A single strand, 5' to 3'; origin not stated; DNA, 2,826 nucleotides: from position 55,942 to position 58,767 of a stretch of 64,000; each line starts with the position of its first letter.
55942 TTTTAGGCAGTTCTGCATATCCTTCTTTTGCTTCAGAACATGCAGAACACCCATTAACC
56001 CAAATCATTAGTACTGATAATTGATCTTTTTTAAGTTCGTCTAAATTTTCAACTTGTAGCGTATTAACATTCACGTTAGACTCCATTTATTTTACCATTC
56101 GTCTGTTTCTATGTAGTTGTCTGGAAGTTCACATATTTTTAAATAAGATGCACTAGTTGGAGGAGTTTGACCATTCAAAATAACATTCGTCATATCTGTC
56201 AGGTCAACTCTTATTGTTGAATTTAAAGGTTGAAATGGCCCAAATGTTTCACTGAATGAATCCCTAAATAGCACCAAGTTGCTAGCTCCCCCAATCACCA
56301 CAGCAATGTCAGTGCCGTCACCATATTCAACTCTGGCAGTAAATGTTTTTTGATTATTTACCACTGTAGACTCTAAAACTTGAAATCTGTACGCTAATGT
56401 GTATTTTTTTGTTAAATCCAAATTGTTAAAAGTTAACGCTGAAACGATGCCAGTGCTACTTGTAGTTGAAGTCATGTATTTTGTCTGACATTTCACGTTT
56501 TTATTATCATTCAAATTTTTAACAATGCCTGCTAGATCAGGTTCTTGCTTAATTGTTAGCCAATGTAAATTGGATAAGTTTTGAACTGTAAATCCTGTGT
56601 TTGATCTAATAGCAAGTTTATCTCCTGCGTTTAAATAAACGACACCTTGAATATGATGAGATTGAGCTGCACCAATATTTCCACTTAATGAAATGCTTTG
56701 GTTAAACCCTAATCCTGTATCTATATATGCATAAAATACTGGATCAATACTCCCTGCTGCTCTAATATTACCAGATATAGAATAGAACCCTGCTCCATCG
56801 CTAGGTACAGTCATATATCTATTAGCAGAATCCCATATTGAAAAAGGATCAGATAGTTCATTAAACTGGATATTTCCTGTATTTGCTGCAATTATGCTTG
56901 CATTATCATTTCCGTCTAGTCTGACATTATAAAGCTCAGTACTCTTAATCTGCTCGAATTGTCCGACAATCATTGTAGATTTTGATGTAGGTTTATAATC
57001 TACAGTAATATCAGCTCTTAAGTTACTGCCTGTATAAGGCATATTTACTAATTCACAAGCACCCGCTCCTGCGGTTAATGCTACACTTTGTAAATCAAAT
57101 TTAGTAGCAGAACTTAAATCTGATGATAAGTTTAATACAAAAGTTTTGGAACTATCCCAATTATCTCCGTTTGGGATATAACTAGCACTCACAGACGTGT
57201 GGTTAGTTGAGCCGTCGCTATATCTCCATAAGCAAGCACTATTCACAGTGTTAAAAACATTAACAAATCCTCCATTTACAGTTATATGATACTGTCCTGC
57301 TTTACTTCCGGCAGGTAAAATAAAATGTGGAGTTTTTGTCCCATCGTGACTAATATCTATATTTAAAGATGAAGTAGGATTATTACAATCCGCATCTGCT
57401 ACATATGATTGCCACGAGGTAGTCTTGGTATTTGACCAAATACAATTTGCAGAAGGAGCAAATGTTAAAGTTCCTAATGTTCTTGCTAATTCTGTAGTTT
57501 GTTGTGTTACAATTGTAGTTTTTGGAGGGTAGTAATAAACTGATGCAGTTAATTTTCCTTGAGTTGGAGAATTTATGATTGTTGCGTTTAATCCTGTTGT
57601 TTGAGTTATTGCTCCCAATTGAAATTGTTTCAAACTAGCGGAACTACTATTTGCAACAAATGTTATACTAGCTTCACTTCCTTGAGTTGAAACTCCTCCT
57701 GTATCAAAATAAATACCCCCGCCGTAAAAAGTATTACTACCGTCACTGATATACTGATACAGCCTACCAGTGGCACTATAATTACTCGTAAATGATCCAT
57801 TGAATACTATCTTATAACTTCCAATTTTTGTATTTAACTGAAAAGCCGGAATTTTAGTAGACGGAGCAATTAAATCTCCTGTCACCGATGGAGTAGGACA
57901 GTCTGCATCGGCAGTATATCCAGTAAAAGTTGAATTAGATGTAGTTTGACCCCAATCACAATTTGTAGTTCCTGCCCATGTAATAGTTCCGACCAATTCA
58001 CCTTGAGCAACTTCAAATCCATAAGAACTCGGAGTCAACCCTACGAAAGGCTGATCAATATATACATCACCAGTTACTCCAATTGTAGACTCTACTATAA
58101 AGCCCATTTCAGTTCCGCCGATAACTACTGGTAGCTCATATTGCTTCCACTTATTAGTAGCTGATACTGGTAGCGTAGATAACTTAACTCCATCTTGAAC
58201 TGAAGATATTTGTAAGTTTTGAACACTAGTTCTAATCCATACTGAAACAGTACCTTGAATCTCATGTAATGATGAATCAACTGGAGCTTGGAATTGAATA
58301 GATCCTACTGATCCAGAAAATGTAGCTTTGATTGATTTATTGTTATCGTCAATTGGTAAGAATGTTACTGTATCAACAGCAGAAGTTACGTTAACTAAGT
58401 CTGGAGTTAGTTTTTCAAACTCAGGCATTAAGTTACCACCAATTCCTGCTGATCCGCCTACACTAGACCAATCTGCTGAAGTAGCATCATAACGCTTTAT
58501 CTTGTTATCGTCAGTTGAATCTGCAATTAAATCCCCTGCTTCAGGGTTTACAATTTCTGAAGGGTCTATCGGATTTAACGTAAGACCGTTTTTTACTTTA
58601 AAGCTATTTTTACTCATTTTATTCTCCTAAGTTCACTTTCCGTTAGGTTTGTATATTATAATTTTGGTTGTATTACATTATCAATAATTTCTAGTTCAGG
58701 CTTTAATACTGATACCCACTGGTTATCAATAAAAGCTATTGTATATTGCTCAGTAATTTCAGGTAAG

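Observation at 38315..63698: Four copies of a 20-nt motif upstream of late operons, likely a phage late promoter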

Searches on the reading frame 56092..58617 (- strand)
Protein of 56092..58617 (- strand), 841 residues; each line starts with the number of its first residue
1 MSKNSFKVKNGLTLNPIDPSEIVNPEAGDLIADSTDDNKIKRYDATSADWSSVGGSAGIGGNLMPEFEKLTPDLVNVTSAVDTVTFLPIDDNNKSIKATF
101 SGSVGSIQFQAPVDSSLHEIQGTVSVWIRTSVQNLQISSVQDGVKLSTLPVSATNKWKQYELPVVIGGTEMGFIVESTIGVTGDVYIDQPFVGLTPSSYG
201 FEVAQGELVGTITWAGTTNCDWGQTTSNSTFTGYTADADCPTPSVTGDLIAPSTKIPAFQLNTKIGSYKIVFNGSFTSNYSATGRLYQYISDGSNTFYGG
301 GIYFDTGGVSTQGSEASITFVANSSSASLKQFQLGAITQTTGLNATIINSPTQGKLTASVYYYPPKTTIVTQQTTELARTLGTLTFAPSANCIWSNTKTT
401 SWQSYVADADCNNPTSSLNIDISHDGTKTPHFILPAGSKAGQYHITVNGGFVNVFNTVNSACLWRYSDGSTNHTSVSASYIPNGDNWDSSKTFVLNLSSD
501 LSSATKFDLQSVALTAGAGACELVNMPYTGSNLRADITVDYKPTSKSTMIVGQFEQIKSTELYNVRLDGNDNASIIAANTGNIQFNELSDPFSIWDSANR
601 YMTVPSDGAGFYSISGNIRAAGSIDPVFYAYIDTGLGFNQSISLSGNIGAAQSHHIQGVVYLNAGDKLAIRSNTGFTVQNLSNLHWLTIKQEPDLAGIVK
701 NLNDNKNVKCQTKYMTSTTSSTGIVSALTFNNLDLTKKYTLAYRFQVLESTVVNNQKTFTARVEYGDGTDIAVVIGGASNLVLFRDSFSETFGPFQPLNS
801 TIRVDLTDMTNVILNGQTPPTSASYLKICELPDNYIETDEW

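Call 10: search_protein_families(library=phrogs, proteins=[window:56092-58617:-], max_evalue=0.001)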
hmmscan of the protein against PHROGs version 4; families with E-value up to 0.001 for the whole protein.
window:56092-58617:- (841 aa): 0 families

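Call 11: search_protein_families(library=pfam, proteins=[window:56092-58617:-], max_evalue=0.01)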
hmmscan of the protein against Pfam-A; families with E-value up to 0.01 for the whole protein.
window:56092-58617:- (841 aa): 0 families

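Call 30: search_protein_families(library=pfam, proteins=[window:56092-58617:-], max_evalue=0.05)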
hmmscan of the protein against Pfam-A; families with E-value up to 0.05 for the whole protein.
window:56092-58617:- (841 aa): 0 families

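Call 83: search_solved_structures(query=window:56092-58617:-, max_evalue=1)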
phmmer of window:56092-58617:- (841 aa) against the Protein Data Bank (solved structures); distinct sequences matched with E-value up to 1: 0.
